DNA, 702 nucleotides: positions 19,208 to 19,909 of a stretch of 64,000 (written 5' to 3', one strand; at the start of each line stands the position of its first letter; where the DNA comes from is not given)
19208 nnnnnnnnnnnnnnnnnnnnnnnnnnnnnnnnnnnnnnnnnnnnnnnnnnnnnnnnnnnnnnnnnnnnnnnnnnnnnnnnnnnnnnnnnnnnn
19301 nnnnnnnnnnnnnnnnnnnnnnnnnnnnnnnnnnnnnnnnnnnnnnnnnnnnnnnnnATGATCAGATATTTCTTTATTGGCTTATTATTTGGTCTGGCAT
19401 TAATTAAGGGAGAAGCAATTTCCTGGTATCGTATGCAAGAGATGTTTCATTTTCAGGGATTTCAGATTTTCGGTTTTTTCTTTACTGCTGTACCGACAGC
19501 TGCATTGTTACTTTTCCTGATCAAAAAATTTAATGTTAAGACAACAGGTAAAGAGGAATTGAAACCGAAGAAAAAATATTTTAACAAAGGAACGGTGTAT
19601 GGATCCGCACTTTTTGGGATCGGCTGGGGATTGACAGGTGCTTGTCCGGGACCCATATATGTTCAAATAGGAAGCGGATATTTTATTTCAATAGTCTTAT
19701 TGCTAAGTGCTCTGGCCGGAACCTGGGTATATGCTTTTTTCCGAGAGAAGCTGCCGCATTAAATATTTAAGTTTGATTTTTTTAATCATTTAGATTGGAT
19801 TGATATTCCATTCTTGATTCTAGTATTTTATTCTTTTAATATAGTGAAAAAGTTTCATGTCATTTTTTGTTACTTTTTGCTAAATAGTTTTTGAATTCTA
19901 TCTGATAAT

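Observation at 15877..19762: Thiocarboxylate-carrier (CysO-type) cysteine biosynthesis operon with a split YeeE/YedE sulfur transporter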

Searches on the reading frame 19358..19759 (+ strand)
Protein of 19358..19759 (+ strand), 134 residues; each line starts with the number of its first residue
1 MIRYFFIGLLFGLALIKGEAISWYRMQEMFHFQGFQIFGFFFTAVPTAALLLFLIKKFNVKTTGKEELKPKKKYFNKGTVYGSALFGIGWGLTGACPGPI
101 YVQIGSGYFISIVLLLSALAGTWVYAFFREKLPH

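Call 3: search_protein_families(library=pfam, proteins=[window:19358-19759:+], max_evalue=0.01)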
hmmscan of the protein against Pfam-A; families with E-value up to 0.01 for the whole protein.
window:19358-19759:+ (134 aa): 2 families
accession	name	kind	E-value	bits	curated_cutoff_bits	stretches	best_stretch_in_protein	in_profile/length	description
PF04143.19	Sulf_transp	-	1.4e-11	44.9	27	1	26-125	10-103/310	Sulphur transport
PF20398.3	DUF6691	-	1.5e-09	38.7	27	1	2-129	4-134/142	Family of unknown function (DUF6691)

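Call 4: search_protein_families(library=ncbifam, proteins=[window:19358-19759:+], max_evalue=0.01)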
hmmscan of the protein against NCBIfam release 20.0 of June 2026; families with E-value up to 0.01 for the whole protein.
window:19358-19759:+ (134 aa): 1 family
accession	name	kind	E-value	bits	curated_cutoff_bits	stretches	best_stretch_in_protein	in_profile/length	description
NF052577.1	ThSTportTsuASprch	equivalog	0.0037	16.7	400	1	5-113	6-108/330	thiosulfate transporter TsuA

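Call 51: search_dna_similar(query=window:19358-19759:+, collection=plasmids, mode=protein, max_rows=25, rows=spread)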
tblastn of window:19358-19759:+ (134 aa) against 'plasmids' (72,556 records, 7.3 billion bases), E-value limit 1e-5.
Records with a match: 88; places in all: 90; records where one place covers at least 80% of the query: 22.
Best place of each record, by identity: <60% 88.
By first word of the organism name: Deinococcus 10; Hymenobacter 5; Halomicrobium 5; Haloarcula 5; Sinorhizobium 5; Cupriavidus 4; Acinetobacter 4; Runella 3; Caballeronia 3; Vibrio 3; and 28 more.
By predicted mobility (MOB-suite, as given by PLSDB): non-mobilizable 61; mobilizable 15; conjugative 12.
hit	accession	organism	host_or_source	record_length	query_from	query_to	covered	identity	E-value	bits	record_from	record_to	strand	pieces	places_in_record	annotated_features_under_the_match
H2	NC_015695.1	Runella slithyformis DSM 19594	fresh water lake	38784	17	131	86%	54.8%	5e-31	122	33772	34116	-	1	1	DUF6691 family protein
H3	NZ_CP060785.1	Hymenobacter qilianensis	single bacterial strain,ermafrost ...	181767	17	134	88%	50.8%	2e-22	98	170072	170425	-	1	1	DUF6691 family protein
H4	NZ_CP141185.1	Hymenobacter sp. GOD-10R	single cell,Crepidiastrum sonchifolium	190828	17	134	88%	47.5%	7e-19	88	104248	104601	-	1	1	DUF6691 family protein | hypothetical protein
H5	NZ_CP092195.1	Deinococcus sp. KNUC1210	Setaria viridis,cell ...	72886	17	134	88%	43.8%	1e-19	90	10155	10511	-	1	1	DUF6691 family protein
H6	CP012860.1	Persicobacter sp. JZB09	cell culture,soil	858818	17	134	88%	40.3%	4e-18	86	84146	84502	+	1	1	record has no annotation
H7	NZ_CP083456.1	Deinococcus taeanensis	whole organism,coastal dune soil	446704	17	134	88%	39.7%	1e-16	82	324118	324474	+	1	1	YeeE/YedE family protein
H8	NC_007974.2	Cupriavidus metallidurans CH34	-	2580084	44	125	61%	40.2%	2e-6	52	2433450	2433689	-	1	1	none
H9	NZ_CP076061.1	Cupriavidus sp. EM10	Pure-cultured cell,sewage water sludge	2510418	44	130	65%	34.5%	3e-6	52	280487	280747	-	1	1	none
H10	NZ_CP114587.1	Salinivibrio kushneri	-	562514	49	134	64%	33.3%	9e-6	50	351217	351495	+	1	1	YeeE/YedE family protein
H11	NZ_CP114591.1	Salinivibrio kushneri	-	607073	49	130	61%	33.0%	8e-6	50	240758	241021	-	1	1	YeeE/YedE family protein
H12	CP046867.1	Salinibaculum litoreum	pure culture,isolated from salted brown ...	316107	65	127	47%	42.9%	1e-6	53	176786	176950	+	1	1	record has no annotation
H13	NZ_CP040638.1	Natrinema pallidum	Salt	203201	65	129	49%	41.5%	3e-7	55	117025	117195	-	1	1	YeeE/YedE family protein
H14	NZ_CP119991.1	Halobaculum marinum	cell culture,sediment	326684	65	127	47%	41.3%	4e-6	52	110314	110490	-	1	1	YeeE/YedE family protein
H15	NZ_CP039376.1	Halomicrobium mukohataei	-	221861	59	127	51%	37.7%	8e-7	54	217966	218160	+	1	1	YeeE/YedE family protein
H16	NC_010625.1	Paraburkholderia phymatum STM815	-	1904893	44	108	49%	38.5%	5e-6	51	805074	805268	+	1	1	record has no annotation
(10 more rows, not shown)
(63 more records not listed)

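Call 52: get_annotated_region(hit=H2, flank=5000)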
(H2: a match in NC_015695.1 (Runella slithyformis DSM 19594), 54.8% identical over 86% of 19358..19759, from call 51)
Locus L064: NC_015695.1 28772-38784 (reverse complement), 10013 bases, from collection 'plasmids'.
description: Runella slithyformis DSM 19594 plasmid pRUNSL05, complete sequence
organism: Runella slithyformis DSM 19594 (NCBI taxid 761193)
taxonomy: Bacteria; Bacteroidota; Cytophagia; Cytophagales; Spirosomataceae; Runella; Runella slithyformis; Runella slithyformis DSM 19594
host: -; source: fresh water lake; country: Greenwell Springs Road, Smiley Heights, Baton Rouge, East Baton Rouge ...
typing (MOB-suite, as given by PLSDB): non-mobilizable; replicon rep_cluster_1176
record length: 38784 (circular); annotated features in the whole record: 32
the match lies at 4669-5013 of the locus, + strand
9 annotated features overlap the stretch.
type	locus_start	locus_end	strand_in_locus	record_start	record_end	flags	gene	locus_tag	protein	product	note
CDS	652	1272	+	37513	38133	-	-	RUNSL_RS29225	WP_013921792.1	SDR family NAD(P)-dependent oxidoreductase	-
CDS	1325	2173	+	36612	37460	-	-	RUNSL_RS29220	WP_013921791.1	SDR family oxidoreductase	-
CDS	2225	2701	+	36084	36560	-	-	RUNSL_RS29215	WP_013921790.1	CinA family protein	-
CDS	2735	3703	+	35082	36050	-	-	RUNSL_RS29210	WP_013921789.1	YihY/virulence factor BrkB family protein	-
CDS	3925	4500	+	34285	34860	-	-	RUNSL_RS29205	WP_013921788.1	YeeE/YedE thiosulfate transporter family protein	-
CDS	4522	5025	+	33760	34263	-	-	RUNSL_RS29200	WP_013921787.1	DUF6691 family protein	-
CDS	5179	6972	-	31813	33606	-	-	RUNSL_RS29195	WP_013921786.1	PQQ-dependent sugar dehydrogenase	-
CDS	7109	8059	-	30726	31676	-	-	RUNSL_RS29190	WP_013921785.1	hypothetical protein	-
CDS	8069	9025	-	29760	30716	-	-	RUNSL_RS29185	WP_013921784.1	ParA family protein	-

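Call 53: get_annotated_region(hit=H3, flank=5000)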
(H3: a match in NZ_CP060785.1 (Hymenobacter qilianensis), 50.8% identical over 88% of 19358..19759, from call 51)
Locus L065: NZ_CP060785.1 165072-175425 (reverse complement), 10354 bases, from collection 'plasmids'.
description: Hymenobacter qilianensis strain JCM 19763 plasmid p_unnamed1, complete sequence
organism: Hymenobacter qilianensis (NCBI taxid 1385715)
taxonomy: Bacteria; Bacteroidota; Cytophagia; Cytophagales; Hymenobacteraceae; Hymenobacter; Hymenobacter qilianensis
host: -; source: single bacterial strain,ermafrost region of Qilian Mountains; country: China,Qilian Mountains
typing (MOB-suite, as given by PLSDB): non-mobilizable
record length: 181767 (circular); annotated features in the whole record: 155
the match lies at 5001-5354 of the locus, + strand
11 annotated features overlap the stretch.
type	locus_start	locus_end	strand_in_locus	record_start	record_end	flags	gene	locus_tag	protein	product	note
CDS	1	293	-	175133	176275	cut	-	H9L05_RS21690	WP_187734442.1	TolC family protein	GO:0055085 - transmembrane transport [Evidence IEA]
CDS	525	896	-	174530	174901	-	-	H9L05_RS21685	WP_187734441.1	hypothetical protein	-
CDS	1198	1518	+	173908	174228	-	-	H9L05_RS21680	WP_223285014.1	metalloregulator ArsR/SmtB family transcription factor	GO:0006355 - regulation of DNA-templated transcription [Evidence IEA]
CDS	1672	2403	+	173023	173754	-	-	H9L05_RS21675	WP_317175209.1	sulfite exporter TauE/SafE family protein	GO:0006810 - transport [Evidence IEA]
CDS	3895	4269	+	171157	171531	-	-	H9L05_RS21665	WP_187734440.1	rhodanese-like domain-containing protein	-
CDS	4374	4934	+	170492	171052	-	-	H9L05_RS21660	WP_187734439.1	YeeE/YedE thiosulfate transporter family protein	-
CDS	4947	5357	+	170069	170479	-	-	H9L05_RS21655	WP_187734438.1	DUF6691 family protein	-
CDS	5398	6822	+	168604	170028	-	-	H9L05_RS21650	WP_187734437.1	OprD family outer membrane porin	-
CDS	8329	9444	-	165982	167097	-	-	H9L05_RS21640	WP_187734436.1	Ig-like domain-containing protein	-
CDS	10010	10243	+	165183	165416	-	-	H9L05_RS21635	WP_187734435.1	hypothetical protein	-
CDS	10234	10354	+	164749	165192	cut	-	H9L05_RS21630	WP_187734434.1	DUF4394 domain-containing protein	-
